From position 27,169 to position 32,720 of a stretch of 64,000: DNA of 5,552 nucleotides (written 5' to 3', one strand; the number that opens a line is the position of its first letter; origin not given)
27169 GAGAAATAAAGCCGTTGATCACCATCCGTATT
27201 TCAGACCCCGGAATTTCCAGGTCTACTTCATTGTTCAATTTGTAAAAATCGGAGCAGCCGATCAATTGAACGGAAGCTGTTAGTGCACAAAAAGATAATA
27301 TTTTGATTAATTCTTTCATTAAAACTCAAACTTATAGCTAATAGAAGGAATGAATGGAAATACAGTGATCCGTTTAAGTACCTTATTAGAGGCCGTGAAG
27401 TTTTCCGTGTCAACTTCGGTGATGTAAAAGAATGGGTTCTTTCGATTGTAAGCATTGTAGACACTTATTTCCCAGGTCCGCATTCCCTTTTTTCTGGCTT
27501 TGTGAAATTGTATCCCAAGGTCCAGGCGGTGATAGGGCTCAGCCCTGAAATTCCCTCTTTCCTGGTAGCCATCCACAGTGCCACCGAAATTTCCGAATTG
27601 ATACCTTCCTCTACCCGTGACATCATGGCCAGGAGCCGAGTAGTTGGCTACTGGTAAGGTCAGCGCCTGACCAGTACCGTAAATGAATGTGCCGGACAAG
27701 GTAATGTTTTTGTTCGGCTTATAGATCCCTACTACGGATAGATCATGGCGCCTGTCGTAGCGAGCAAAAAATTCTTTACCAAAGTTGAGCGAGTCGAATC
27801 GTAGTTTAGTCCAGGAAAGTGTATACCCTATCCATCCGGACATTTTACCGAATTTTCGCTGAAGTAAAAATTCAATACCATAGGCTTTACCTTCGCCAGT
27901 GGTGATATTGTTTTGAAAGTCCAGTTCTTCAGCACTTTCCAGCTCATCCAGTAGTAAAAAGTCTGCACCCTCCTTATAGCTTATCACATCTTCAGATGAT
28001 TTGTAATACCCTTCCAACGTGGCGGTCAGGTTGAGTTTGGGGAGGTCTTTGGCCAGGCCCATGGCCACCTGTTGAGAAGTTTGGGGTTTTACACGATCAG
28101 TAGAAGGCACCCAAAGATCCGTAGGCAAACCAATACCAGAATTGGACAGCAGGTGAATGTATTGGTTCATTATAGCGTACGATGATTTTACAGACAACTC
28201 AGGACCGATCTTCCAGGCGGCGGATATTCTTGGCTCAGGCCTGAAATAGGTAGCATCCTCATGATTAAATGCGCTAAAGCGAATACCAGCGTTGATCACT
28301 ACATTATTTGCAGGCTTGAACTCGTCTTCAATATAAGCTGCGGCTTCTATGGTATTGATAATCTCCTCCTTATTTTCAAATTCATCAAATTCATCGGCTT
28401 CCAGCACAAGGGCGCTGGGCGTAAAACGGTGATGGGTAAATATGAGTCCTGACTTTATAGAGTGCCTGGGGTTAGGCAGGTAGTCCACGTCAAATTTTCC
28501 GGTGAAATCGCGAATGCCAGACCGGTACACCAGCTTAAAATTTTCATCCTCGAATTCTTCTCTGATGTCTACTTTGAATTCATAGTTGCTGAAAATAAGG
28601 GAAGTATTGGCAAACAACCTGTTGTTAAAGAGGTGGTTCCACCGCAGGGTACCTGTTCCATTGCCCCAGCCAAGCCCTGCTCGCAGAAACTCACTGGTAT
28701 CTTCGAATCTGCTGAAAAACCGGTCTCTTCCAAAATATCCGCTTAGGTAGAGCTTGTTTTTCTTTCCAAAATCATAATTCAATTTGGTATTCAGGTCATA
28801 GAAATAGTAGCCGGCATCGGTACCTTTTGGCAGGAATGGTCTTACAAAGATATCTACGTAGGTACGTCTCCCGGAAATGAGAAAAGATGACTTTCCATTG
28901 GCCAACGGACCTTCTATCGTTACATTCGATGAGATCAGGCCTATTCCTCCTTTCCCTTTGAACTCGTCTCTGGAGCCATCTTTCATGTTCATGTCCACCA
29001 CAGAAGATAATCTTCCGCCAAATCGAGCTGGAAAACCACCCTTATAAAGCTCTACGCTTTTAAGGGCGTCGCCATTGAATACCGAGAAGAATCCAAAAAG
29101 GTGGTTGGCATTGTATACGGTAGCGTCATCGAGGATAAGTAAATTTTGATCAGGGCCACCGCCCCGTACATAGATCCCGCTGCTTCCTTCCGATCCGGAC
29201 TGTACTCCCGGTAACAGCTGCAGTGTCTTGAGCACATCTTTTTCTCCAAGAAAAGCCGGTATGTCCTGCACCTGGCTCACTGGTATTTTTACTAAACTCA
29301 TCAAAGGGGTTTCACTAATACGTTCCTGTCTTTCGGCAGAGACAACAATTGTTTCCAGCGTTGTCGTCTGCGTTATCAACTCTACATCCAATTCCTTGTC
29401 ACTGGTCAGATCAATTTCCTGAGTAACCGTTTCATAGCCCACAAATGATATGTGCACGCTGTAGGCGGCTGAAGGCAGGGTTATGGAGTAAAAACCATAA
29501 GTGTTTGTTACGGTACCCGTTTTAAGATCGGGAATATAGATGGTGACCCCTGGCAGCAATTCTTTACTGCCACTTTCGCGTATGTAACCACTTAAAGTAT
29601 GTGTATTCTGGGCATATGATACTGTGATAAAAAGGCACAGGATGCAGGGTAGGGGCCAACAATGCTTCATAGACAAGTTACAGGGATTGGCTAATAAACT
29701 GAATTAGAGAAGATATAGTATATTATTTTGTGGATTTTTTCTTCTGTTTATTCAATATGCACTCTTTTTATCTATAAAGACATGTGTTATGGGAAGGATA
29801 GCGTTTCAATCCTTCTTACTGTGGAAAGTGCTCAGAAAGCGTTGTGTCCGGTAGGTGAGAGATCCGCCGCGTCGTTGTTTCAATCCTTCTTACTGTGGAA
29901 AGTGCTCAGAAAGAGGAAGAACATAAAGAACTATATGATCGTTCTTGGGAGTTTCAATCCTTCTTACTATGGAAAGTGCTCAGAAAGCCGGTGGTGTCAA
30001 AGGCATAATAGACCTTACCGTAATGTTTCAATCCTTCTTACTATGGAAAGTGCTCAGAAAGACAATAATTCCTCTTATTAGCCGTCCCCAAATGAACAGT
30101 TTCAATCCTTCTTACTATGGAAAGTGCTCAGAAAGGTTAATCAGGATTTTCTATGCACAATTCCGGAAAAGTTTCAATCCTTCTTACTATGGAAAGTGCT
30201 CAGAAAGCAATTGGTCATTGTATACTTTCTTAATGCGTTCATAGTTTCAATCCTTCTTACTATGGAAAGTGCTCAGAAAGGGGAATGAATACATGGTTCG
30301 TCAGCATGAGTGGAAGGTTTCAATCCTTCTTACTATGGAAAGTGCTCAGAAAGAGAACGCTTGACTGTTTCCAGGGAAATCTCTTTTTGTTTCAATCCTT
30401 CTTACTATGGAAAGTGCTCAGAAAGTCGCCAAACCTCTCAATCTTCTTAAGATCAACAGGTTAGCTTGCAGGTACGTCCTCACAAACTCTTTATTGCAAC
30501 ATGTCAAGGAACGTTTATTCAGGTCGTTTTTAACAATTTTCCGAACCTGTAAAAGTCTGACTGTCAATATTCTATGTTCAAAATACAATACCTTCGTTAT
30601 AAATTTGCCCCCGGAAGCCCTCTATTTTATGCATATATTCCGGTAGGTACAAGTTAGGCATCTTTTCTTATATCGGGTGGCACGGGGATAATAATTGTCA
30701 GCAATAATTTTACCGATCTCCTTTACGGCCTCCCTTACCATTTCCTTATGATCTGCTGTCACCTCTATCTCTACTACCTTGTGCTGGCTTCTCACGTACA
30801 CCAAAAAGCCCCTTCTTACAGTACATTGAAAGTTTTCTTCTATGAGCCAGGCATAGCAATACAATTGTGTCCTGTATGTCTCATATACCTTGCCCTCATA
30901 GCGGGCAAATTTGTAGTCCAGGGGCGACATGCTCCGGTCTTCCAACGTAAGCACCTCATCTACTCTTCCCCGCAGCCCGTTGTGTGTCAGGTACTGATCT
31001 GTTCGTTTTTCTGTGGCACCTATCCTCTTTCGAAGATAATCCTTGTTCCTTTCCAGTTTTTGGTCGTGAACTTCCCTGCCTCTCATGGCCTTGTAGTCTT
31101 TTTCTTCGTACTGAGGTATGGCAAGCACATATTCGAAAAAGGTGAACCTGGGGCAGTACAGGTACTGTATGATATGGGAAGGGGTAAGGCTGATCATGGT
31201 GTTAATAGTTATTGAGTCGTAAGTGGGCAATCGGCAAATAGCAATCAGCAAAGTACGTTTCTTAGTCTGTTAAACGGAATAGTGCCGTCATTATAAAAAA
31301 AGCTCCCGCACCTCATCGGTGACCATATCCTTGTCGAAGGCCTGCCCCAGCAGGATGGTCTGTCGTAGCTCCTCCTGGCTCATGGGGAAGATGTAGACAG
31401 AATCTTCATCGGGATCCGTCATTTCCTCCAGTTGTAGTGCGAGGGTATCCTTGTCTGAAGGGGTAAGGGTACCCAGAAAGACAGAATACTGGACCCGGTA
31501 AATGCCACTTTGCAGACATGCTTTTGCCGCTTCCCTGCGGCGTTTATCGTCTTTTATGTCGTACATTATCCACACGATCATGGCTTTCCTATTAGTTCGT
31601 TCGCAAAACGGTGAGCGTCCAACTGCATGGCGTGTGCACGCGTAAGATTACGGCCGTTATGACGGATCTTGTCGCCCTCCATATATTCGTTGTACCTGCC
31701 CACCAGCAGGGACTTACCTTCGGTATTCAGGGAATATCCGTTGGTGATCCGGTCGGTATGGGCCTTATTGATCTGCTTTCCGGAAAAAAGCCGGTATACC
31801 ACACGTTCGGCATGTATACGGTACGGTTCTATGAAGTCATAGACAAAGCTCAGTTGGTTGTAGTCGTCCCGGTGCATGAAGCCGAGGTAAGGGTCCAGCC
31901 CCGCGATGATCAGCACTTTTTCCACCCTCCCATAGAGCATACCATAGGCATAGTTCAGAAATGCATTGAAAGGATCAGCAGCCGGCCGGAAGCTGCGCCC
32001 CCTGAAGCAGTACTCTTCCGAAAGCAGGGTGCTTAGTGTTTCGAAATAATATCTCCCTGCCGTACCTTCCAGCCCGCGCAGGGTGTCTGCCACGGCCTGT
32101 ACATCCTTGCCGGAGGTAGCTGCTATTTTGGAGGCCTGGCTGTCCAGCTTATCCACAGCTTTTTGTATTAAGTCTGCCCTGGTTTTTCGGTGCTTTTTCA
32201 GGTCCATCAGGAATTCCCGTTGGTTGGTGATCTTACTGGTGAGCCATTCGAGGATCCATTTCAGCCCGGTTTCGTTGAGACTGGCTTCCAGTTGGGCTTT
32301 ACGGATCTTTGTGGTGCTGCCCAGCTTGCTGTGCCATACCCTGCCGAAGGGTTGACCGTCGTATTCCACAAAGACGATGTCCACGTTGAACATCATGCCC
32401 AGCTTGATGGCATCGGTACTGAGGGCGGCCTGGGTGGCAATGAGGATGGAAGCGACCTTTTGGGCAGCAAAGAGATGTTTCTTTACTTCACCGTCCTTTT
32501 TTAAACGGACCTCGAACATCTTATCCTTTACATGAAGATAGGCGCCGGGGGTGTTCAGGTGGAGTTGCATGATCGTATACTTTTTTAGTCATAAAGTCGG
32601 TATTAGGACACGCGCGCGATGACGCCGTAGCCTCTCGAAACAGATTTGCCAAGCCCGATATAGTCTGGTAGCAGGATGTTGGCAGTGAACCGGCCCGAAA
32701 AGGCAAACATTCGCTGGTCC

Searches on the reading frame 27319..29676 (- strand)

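Call 19: search_protein_families(library=pfam, proteins=[window:27319-29676:-], max_evalue=0.01)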
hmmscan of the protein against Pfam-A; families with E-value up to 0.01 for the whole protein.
window:27319-29676:- (785 aa): 4 families
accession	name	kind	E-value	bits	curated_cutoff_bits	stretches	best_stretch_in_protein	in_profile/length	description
PF13715.12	CarbopepD_reg_2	-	1.1e-18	67.5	32.2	1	28-112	1-88/88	CarboxypepD_reg-like domain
PF13620.12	CarboxypepD_reg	-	1.5e-11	44.9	32.3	1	27-99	1-78/82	Carboxypeptidase regulatory-like domain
PF07715.20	Plug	-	5.6e-10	40.1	23.9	1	137-222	15-102/107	TonB-dependent Receptor Plug Domain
PF08308.17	PEGA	-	0.0064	16.8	20.8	0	64-100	28-65/71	PEGA domain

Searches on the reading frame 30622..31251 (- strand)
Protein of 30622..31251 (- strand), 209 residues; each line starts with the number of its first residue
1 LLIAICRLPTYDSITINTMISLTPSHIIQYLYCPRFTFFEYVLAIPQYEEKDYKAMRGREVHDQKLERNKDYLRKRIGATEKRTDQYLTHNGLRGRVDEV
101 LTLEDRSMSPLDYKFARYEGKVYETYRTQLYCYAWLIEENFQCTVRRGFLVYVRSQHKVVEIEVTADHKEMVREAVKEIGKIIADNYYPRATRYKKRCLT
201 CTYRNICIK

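Call 5: search_protein_families(library=pfam, proteins=[window:30622-31251:-], max_evalue=0.01)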
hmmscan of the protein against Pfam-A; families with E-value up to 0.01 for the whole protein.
window:30622-31251:- (209 aa): 2 families
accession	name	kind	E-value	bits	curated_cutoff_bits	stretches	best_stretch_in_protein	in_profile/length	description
PF01930.23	Cas_Cas4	-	2.1e-16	60.9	22.7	1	25-208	3-159/160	Domain of unknown function DUF83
PF12705.13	PDDEXK_1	-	2.2e-13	51.2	22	1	92-207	121-246/247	PD-(D/E)XK nuclease superfamily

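Call 6: search_protein_families(library=ncbifam, proteins=[window:30622-31251:-], max_evalue=0.01)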
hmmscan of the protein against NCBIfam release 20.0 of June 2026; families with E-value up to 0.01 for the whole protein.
window:30622-31251:- (209 aa): 3 families
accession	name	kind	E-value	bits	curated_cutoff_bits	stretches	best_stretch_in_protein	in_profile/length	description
TIGR00372.1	cas4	equivalog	2.1e-34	118.9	65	1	23-207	2-178/180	CRISPR-associated protein Cas4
NF049935.1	cas4g_cas1g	exception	1.2e-19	70.2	560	1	27-208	7-190/546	CRISPR-associated endonuclease Cas4g/Cas1g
TIGR03491.1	TIGR03491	subfamily_domain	4.2e-05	22.7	97.45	1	105-207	108-204/462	TM0106 family RecB-like putative nuclease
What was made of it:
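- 30622..31251 (-): cas4. Pfam Cas_Cas4 / PDDEXK_1, TIGR00372 E 2e-34 (calls 5, 6).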

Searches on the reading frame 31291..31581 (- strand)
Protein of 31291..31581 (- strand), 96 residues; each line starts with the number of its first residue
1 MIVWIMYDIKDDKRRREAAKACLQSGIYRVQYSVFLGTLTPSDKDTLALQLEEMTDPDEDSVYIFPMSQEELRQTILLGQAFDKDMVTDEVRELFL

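Call 5: search_protein_families(library=pfam, proteins=[window:31291-31581:-], max_evalue=0.01)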
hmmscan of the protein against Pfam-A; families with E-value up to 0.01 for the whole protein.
window:31291-31581:- (96 aa): 1 family
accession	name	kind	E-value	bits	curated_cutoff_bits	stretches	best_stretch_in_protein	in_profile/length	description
PF09827.14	CRISPR_Cas2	-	4.2e-22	78.5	23.8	1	1-73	1-72/74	CRISPR associated protein Cas2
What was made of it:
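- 31291..31581 (-): cas2. Pfam CRISPR_Cas2 E 4e-22 (call 5).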

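Call 6: search_protein_families(library=ncbifam, proteins=[window:31291-31581:-], max_evalue=0.01)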
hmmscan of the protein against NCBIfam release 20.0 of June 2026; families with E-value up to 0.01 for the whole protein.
window:31291-31581:- (96 aa): 1 family
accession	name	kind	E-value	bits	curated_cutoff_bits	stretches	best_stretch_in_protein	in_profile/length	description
TIGR01573.1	cas2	equivalog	5e-17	62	24.5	1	1-84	1-87/96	CRISPR-associated endonuclease Cas2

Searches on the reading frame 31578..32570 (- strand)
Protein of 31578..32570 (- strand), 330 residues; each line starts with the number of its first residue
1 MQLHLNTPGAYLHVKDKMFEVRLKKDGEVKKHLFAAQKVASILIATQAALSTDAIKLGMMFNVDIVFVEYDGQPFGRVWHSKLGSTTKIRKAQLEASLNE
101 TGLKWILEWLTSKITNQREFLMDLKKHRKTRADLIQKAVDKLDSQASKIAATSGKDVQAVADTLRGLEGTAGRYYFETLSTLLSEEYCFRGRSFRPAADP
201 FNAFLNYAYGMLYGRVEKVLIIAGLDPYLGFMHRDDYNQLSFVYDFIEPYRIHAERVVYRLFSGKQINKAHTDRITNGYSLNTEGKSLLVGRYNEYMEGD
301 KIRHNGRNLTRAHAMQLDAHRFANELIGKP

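Call 5: search_protein_families(library=pfam, proteins=[window:31578-32570:-], max_evalue=0.01)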
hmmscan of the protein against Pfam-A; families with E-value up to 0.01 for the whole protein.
window:31578-32570:- (330 aa): 1 family
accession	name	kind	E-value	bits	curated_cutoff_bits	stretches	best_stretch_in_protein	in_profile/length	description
PF01867.21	Cas_Cas1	-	9.1e-70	235.5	22.3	1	3-295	1-283/283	CRISPR associated protein Cas1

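Call 6: search_protein_families(library=ncbifam, proteins=[window:31578-32570:-], max_evalue=0.01)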
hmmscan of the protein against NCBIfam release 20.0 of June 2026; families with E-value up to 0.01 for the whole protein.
window:31578-32570:- (330 aa): 9 families
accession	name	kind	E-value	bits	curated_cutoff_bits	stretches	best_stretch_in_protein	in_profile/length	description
TIGR00287.1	cas1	equivalog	1.6e-73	247.7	71.7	1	2-329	1-322/327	CRISPR-associated endonuclease Cas1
TIGR04093.1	cas1_CYANO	exception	5.8e-47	160.3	385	1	6-328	6-323/334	type I-D CRISPR-associated endonuclease Cas1d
NF049935.1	cas4g_cas1g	exception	1.2e-44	152.8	560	1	2-304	216-509/546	CRISPR-associated endonuclease Cas4g/Cas1g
TIGR03640.1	cas1_DVULG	exception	5.6e-39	134.3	385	1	3-304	6-304/340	type I-C CRISPR-associated endonuclease Cas1c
TIGR03641.1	cas1_HMARI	exception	6.3e-28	98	304.1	1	28-328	23-313/324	type I-B CRISPR-associated endonuclease Cas1b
TIGR03983.1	cas1_MYXAN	equivalog_domain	7.5e-28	97.5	358.05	1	3-253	14-258/347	type I-MYXAN CRISPR-associated endonuclease Cas1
TIGR04329.1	cas1_PREFRAN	exception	2e-27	96.1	300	1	15-281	21-269/317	type V CRISPR-associated endonuclease Cas1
TIGR03639.1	cas1_NMENI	exception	8.8e-25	87.5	120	1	10-266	10-237/278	type II CRISPR-associated endonuclease Cas1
TIGR03638.1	cas1_ECOLI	exception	6.9e-12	45.2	215.6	1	161-253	130-222/269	type I-E CRISPR-associated endonuclease Cas1e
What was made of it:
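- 31578..32570 (-): cas1. Pfam Cas_Cas1 E 9e-70, TIGR00287 (calls 5, 6).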
